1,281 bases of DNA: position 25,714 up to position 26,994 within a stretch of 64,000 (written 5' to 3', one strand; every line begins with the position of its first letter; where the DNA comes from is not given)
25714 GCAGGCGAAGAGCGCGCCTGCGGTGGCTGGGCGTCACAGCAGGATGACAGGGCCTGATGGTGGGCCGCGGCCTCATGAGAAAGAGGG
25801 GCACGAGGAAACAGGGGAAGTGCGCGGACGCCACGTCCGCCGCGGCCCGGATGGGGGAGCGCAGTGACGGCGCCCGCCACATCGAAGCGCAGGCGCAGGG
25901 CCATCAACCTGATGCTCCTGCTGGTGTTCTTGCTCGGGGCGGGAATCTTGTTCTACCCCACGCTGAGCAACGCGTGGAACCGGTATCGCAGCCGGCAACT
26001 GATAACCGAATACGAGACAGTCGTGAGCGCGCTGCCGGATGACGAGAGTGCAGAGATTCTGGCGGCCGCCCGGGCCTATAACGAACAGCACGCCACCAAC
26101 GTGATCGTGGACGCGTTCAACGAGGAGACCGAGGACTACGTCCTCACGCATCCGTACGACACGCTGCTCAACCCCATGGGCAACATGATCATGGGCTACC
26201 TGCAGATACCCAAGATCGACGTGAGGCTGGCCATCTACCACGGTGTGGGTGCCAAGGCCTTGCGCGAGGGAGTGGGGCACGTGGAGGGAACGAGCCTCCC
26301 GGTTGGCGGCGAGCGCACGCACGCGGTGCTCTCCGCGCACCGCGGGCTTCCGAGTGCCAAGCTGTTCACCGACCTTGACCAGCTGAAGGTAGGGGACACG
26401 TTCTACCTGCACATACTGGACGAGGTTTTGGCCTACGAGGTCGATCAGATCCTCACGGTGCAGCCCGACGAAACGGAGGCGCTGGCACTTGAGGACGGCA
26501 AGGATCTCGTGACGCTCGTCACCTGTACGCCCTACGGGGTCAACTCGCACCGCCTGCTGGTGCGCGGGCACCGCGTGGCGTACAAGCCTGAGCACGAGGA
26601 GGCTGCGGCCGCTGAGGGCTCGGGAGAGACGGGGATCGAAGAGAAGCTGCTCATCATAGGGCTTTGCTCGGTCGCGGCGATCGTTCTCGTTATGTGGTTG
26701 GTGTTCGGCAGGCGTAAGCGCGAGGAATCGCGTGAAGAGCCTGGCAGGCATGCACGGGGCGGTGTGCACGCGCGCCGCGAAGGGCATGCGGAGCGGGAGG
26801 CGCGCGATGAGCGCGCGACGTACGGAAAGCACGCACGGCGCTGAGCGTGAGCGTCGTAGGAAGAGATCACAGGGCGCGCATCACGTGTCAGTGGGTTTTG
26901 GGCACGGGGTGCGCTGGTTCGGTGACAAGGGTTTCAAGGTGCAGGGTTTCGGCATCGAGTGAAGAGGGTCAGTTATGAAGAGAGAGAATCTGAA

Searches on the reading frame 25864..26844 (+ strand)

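Call 70: search_protein_families(library=pfam, proteins=[window:25864-26844:+], max_evalue=0.00001)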
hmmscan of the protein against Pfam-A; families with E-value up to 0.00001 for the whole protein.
window:25864-26844:+ (326 aa): 1 family
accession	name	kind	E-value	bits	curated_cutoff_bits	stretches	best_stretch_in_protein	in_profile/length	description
PF04203.18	Sortase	-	5.4e-26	91.2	26.6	1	113-238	1-125/125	Sortase domain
